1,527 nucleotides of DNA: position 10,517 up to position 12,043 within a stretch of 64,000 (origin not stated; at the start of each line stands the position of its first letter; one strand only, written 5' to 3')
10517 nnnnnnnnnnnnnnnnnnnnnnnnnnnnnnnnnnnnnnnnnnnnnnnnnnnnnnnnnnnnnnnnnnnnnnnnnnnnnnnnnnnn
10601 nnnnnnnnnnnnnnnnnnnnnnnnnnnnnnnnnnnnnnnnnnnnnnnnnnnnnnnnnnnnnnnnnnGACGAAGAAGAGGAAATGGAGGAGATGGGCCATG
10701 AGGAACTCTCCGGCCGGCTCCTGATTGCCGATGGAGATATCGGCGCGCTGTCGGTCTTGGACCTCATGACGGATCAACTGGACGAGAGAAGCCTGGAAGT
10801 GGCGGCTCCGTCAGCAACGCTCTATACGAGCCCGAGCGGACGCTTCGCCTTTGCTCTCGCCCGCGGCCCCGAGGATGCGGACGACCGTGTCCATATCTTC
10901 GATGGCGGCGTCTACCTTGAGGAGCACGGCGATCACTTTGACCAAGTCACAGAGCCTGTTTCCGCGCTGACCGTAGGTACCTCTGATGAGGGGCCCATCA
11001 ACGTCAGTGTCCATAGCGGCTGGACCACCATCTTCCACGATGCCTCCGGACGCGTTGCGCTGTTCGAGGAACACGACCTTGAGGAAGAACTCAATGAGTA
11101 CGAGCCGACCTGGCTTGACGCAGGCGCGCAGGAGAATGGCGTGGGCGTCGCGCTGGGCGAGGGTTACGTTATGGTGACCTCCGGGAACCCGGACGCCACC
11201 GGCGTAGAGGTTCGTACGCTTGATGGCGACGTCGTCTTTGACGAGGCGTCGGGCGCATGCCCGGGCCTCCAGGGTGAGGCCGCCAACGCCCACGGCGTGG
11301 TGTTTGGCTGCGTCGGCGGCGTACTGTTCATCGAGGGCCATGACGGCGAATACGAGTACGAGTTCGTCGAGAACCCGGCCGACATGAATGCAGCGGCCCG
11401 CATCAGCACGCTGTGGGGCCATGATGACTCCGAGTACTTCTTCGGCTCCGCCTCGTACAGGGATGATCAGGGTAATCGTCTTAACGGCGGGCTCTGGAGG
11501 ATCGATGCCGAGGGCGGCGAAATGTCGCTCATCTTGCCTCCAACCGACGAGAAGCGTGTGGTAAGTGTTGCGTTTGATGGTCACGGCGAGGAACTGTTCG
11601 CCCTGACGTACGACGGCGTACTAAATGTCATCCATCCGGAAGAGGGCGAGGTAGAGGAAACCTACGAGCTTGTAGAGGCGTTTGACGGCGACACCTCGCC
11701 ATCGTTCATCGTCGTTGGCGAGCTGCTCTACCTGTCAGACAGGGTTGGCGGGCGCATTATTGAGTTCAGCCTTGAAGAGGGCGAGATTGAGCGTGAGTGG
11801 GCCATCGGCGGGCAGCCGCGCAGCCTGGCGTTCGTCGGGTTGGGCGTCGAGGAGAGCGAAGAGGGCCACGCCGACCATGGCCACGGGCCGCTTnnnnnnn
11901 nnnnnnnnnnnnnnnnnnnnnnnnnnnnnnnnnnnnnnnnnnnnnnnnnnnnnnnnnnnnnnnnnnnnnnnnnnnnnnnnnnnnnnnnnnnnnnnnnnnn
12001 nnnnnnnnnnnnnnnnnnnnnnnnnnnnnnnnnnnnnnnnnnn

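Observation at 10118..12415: Orphan ZnuA/TroA-type metal-binding lipoprotein with a beta-propeller-like domain nested inside its His-rich loop (possible built-in AztD-type metallochaperone)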

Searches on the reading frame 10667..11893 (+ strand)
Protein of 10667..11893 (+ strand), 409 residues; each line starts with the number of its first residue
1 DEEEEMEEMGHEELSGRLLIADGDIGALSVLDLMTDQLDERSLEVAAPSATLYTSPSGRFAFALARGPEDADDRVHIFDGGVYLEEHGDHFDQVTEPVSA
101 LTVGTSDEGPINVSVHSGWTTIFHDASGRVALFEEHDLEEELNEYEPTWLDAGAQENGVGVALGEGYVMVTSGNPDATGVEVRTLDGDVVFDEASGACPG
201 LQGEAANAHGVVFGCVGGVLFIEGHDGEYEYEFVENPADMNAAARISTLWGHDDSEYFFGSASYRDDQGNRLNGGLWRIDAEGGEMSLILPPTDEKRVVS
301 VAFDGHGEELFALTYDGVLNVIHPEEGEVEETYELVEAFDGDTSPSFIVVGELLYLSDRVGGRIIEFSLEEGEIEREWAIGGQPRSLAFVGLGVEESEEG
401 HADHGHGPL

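Call 3: search_protein_families(library=pfam, proteins=[window:10709-11848:+], max_evalue=1)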
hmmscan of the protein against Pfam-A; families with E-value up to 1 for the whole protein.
window:10709-11848:+ (380 aa): 1 family
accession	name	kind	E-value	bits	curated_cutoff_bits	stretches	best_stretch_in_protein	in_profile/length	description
PF21838.2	DUF6897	-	0.23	11.6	23.9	1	191-217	21-46/58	Domain of unknown function (DUF6897)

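Call 4: search_protein_families(library=ncbifam, proteins=[window:10709-11848:+], max_evalue=1)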
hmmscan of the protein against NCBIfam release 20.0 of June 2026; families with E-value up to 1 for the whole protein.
window:10709-11848:+ (380 aa): 2 families
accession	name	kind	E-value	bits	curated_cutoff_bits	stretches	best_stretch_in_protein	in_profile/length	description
NF038015.2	AztD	exception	6.6e-36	123.8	400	1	8-376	3-354/356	zinc metallochaperone AztD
NF041655.1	MM0924_fam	subfamily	0.056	13.1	45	1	189-217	18-46/57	MM0924 family protein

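Call 10: search_solved_structures(query=window:10667-11893:+, max_evalue=0.01, show_alignments=2)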
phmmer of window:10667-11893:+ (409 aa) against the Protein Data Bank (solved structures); distinct sequences matched with E-value up to 0.01: 2.
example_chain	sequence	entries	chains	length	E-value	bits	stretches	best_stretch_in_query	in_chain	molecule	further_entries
6cmk_B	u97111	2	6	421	4.1e-14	55.5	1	15-404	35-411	AztD protein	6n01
6ck1_B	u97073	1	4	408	6.2e-11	45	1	10-390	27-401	A1B2F4 protein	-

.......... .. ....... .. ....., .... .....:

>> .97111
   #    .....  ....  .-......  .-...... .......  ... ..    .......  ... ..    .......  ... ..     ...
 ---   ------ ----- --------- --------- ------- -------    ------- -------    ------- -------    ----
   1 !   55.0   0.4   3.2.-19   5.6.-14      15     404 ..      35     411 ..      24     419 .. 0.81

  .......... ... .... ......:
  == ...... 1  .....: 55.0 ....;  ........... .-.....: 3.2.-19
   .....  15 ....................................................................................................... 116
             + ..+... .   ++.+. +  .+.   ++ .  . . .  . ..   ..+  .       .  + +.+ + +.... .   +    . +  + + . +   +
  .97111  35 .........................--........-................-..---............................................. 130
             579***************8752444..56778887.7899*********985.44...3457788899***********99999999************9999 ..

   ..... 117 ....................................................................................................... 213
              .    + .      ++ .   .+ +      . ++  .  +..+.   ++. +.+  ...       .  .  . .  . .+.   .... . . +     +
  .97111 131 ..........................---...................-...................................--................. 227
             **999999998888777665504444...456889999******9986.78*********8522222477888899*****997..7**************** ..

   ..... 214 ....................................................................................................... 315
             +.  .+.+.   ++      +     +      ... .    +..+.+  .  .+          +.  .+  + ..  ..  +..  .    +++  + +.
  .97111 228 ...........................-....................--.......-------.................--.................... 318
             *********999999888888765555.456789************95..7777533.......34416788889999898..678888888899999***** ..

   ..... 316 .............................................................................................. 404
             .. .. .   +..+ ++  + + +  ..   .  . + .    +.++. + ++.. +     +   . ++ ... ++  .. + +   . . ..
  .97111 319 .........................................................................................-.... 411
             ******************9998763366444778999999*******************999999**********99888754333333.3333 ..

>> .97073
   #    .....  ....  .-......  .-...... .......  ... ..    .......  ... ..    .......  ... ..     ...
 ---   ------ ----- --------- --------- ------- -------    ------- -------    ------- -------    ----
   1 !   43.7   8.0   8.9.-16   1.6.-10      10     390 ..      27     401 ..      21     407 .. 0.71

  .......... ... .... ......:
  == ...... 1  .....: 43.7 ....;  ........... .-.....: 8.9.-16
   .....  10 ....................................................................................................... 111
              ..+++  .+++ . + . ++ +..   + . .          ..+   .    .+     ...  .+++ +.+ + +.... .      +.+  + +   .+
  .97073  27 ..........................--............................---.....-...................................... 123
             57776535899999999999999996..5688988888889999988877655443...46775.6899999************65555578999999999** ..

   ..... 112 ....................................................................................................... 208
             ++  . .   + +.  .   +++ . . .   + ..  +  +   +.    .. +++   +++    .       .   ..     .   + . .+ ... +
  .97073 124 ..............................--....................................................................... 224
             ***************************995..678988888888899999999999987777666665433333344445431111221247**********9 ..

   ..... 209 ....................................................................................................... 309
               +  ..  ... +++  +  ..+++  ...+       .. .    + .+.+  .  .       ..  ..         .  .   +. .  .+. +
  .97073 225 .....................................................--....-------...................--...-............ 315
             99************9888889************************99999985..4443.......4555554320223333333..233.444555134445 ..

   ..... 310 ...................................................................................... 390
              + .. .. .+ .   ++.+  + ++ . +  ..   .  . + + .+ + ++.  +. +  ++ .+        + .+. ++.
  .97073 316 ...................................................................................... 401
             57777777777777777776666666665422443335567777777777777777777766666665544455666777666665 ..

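Call 52: search_protein_representatives(protein=window:10706-11848:+)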
Query: 381 residues. Proteins with E-value up to 0.001 (for the whole library): 555; up to 1e-10: 304; up to 1e-30: 26. The best 150 are listed.
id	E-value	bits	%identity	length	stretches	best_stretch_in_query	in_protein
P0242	2.0e-195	665.6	45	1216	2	2-379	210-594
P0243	2.9e-89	316.1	47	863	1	1-379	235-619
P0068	3.4e-85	302.7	47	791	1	1-381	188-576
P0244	2.0e-84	300.2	47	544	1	39-379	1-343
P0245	4.1e-75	269.5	43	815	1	3-379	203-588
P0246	6.7e-73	262.3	43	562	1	2-381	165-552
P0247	1.2e-67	244.9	41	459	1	2-380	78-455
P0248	4.0e-60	220.2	39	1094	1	2-379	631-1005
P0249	1.5e-57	211.7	60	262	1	227-380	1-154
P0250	5.2e-55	203.3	63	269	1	2-165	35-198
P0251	4.8e-51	190.3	32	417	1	2-379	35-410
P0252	6.7e-51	189.8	38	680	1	3-379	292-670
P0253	1.6e-46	175.4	41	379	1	2-250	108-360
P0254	1.9e-44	168.6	31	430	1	1-379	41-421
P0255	2.4e-44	168.3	35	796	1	2-379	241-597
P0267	8.1e-30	120.4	32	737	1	3-379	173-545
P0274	4.3e-28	114.7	32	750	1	3-379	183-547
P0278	5.3e-27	111.2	37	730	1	4-378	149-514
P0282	1.6e-26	109.6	35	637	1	4-378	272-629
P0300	1.3e-23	100.0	31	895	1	4-379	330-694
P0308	1.1e-22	96.9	30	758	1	4-378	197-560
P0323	8.9e-21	90.7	30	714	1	4-377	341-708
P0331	3.7e-20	88.6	28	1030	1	4-379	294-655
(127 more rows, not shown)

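Call 53: search_protein_families(library=pfam, proteins=[P0267, P0274, P0308, P0278, P0252, P0282, P0323, P0248, P0300, P0331], max_evalue=0.0001)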
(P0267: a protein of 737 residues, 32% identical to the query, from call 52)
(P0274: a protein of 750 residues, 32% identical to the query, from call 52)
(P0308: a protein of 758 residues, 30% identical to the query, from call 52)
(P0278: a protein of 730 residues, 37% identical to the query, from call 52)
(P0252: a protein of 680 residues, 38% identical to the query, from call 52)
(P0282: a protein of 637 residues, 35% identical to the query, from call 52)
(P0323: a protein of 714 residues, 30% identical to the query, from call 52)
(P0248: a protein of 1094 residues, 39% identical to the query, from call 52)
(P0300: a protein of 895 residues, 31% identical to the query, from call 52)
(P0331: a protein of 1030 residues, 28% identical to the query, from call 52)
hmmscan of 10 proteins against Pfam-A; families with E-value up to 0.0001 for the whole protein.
P0267 (737 aa): 1 family
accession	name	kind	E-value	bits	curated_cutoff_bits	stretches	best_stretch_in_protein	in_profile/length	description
PF01297.22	ZnuA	-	2.3e-77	260.5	29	2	555-734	88-263/263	Zinc-uptake complex component A periplasmic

P0274 (750 aa): 1 family
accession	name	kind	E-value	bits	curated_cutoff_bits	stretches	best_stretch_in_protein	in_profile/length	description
PF01297.22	ZnuA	-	1.7e-81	274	29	2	561-747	87-263/263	Zinc-uptake complex component A periplasmic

P0308 (758 aa): 1 family
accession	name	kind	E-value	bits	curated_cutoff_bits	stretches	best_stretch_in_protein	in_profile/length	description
PF01297.22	ZnuA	-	3.8e-81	272.9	29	2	574-756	87-263/263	Zinc-uptake complex component A periplasmic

P0278 (730 aa): 1 family
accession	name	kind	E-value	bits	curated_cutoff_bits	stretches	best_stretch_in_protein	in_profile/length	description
PF01297.22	ZnuA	-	7.9e-87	291.5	29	2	533-727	79-263/263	Zinc-uptake complex component A periplasmic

P0252 (680 aa): 0 families

P0282 (637 aa): 1 family
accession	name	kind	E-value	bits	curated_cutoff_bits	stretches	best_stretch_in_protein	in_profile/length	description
PF09223.17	ZinT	-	2.1e-12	47.7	27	1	61-224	12-176/181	ZinT (YodA) periplasmic lipocalin-like zinc-recruitment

P0323 (714 aa): 0 families

P0248 (1094 aa): 0 families

P0300 (895 aa): 2 families
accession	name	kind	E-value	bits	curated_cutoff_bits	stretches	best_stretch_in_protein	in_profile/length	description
PF01297.22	ZnuA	-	4.2e-85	285.8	29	2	705-893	86-263/263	Zinc-uptake complex component A periplasmic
PF09223.17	ZinT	-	1.8e-10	41.4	27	1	128-281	18-175/181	ZinT (YodA) periplasmic lipocalin-like zinc-recruitment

P0331 (1030 aa): 3 families
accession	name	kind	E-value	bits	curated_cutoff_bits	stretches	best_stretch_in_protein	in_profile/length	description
PF13517.12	FG-GAP_3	-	3.6e-53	178.5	26.9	5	56-118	1-61/61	FG-GAP-like repeat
PF01839.29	FG-GAP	-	2.7e-19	69.1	22.1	0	764-788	4-31/37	FG-GAP repeat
PF07593.17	UnbV_ASPIC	-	1.8e-11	44.1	23.4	1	945-1010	1-66/68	ASPIC and UnbV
